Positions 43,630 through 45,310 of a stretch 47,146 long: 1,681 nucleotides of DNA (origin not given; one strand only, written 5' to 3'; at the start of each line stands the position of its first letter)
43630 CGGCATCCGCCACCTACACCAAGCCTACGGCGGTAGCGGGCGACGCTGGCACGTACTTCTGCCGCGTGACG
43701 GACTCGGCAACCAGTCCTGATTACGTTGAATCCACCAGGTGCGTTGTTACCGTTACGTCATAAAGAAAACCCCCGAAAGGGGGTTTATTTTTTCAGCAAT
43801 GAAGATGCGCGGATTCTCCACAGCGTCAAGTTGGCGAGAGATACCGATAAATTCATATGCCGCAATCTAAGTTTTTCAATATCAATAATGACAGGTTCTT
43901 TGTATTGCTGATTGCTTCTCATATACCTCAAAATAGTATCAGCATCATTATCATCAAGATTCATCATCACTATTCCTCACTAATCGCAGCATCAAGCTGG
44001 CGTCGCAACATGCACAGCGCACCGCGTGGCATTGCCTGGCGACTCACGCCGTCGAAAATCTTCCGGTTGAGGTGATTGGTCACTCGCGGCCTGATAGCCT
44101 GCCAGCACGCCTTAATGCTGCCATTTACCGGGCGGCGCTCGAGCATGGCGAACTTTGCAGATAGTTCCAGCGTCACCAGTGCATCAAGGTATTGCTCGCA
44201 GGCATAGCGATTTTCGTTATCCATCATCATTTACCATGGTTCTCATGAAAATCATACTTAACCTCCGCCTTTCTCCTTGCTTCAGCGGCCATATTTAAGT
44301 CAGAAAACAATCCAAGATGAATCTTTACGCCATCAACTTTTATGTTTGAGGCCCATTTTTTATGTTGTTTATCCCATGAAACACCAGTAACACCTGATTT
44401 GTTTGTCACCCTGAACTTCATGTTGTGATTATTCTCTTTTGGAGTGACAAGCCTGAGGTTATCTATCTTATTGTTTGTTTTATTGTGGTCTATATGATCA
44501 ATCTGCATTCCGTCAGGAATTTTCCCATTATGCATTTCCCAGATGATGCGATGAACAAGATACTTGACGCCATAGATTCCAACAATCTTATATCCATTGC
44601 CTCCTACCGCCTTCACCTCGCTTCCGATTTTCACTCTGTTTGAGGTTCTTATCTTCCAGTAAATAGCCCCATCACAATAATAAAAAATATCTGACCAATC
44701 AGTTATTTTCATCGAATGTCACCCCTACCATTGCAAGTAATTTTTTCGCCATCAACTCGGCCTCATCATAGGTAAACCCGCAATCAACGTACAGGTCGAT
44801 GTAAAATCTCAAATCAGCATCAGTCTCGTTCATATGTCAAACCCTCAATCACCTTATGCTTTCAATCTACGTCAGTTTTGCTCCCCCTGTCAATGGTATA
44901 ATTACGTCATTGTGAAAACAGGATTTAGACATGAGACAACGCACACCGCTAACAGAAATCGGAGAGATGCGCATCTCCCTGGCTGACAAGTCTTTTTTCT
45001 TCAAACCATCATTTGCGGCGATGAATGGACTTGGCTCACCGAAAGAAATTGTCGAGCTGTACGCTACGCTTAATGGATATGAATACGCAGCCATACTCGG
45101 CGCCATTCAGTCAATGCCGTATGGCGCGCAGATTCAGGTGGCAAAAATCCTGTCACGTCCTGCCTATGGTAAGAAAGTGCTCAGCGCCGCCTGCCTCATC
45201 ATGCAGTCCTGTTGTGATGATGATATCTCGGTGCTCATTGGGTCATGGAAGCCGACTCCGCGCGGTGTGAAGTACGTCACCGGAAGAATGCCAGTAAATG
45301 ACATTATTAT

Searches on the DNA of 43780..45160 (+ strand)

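Call 34: search_dna_similar(query=window:43780-45160:+, collection=phages, mode=distant, max_rows=16)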
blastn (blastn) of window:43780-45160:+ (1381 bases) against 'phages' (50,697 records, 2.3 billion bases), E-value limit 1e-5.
Records with a match: 285; places in all: 350; records where one place covers at least 80% of the query: 16.
Best place of each record, by identity: 95-99% 14; 90-95% 12; 80-90% 153; 60-80% 106.
By first word of the organism name: Salmonella 133; Klebsiella 67; Escherichia 62; Shigella 8; Aeromonas 2; Vibrio 2; Flyfo 2; Enterobacter 2; Marinomonas 2; Citrobacter 1; and 4 more.
By host as written in the record: - 79; Klebsiella pneumoniae 39; Escherichia coli 26; Salmonella enterica 10; Salmonella enterica subsp. enterica serovar Typhimurium 9; Salmonella sp. 8; Klebsiella pneumoniae DA591 4; Salmonella enterica subsp. enterica serovar Enteritidis 4; and 66 more.
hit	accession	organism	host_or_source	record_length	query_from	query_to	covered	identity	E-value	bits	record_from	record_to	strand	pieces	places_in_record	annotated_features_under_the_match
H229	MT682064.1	Klebsiella virus KpV2811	Klebsiella pneumoniae capsular type K1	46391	211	1381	85%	98.1%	0e+0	2013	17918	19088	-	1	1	HNH endonuclease | hypothetical protein (x4)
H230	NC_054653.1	Klebsiella virus KpV2811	Klebsiella pneumoniae capsular type K1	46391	211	1381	85%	98.1%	0e+0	2013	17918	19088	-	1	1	HNH endonuclease | hypothetical protein (x3) | DUF6246 family protein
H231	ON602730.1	Klebsiella phage VLCpiS13f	Klebsiella pneumoniae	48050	211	1381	85%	96.2%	0e+0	1910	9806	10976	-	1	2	HNH endonuclease | hypothetical protein (x3)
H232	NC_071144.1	Klebsiella phage VLCpiS13f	Klebsiella pneumoniae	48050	211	1381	85%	96.2%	0e+0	1910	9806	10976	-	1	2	HNH endonuclease | hypothetical protein (x3)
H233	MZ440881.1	Klebsiella phage ZCKP8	Klebsiella sp.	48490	211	1381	85%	95.9%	0e+0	1896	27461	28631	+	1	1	HNH-endonuclease | hypothetical protein (x3)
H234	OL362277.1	Klebsiella phage 6991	Klebsiella pneumoniae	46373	211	1381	85%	95.9%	0e+0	1896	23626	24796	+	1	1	HNH endonuclease motif protein | hypothetical protein (x3)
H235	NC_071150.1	Klebsiella phage ZCKP8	Klebsiella sp.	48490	211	1381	85%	95.9%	0e+0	1896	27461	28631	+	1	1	HNH endonuclease | hypothetical protein (x3)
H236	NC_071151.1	Klebsiella phage vB_Kpn_ZC2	Klebsiella pneumoniae KP-08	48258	211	1381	85%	95.9%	0e+0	1896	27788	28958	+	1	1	HNH endonuclease | hypothetical protein (x2)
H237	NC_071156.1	Klebsiella phage 6991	Klebsiella pneumoniae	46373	211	1381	85%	95.9%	0e+0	1896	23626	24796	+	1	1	HNH endonuclease | hypothetical protein (x3)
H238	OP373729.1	Klebsiella phage vB_Kpn_ZCKp20p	Klebsiella pneumoniae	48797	211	1381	85%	95.9%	0e+0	1896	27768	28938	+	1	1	HNH homing endonuclease | hypothetical protein (x2) | putative tail protein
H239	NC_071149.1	Klebsiella phage vB_Kpn_ZCKp20p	Klebsiella pneumoniae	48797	211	1381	85%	95.9%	0e+0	1896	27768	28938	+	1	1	HNH homing endonuclease | hypothetical protein (x2) | putative tail protein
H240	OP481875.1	Klebsiella phage vB_Kpn_ZC2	Klebsiella pneumoniae KP-08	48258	211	1381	85%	95.9%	0e+0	1896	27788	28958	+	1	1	HNH endonuclease | hypothetical protein (x2)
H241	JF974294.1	Aeromonas phage pIS4-A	Aeromonas sp. IS4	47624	173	1381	86%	93.2%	0e+0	1762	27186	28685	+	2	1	HNH endonuclease | hypothetical protein (x3)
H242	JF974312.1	Vibrio phage pYD38-A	Vibrio sp. YD38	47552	173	1381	86%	93.2%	0e+0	1762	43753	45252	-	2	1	HNH-endonuclease | hypothetical protein (x3)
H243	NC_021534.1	Vibrio phage pYD38-A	Vibrio sp. YD38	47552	173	1381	86%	93.2%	0e+0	1762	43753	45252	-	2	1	HNH endonuclease | immunity to superinfection | hypothetical protein | DUF6246 family protein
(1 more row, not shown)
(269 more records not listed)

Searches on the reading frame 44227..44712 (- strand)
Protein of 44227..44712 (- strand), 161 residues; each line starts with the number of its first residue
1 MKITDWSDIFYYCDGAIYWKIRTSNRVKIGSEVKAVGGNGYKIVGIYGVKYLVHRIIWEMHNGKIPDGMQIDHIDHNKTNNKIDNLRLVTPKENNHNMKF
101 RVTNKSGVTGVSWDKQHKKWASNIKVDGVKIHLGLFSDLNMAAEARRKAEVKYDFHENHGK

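Call 9: search_protein_families(library=pfam, proteins=[window:44227-44712:-], max_evalue=0.01)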
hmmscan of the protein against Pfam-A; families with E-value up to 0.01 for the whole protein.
window:44227-44712:- (161 aa): 2 families
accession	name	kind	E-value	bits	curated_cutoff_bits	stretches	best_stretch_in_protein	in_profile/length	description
PF13392.12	HNH_3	-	8.2e-23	80.2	24.8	1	51-95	1-45/46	HNH endonuclease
PF00847.26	AP2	-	0.0044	17.7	33.3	0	106-145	1-43/54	AP2 domain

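Call 38: search_protein_families(library=phrogs, proteins=[window:44227-44712:-], max_evalue=0.001)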
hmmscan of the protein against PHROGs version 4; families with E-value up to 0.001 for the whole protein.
window:44227-44712:- (161 aa): 25 families
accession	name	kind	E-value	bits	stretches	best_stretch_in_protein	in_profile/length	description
phrog_99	-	DNA, RNA and nucleotide metabolism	4.3e-65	221.9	1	4-161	112-268/383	HNH endonuclease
phrog_4578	-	DNA, RNA and nucleotide metabolism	1.1e-39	136.4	1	53-161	14-122/130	HNH endonuclease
phrog_3593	-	DNA, RNA and nucleotide metabolism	5.3e-28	99.1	1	38-157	80-200/210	HNH endonuclease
phrog_59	-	DNA, RNA and nucleotide metabolism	5.5e-23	83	1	20-110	157-246/423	HNH endonuclease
phrog_374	-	DNA, RNA and nucleotide metabolism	6.5e-21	75.7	1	58-153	315-406/617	HNH endonuclease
phrog_959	-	DNA, RNA and nucleotide metabolism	5.3e-18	66.1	1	15-119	24-125/138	HNH endonuclease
phrog_826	-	DNA, RNA and nucleotide metabolism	8.9e-16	59.3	1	38-99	94-159/281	HNH endonuclease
phrog_1492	-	DNA, RNA and nucleotide metabolism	6.8e-13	49.5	1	38-100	95-161/414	HNH endonuclease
phrog_1891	-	DNA, RNA and nucleotide metabolism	7.2e-13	49.5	1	44-94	157-208/255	HNH endonuclease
phrog_15471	-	DNA, RNA and nucleotide metabolism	7.8e-12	46.4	1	49-123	31-99/183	HNH endonuclease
phrog_953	-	DNA, RNA and nucleotide metabolism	1.3e-09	38.9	1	88-152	295-360/420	HNH endonuclease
phrog_13470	-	DNA, RNA and nucleotide metabolism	2.5e-09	38.4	1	96-153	85-142/152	HNH endonuclease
phrog_6254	-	DNA, RNA and nucleotide metabolism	6.8e-09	37.2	1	38-122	23-110/154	HNH endonuclease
phrog_1872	-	DNA, RNA and nucleotide metabolism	1.2e-08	36.1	1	24-130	44-141/166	endonuclease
phrog_24751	-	DNA, RNA and nucleotide metabolism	1.3e-07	32.8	1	104-153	7-56/65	HNH endonuclease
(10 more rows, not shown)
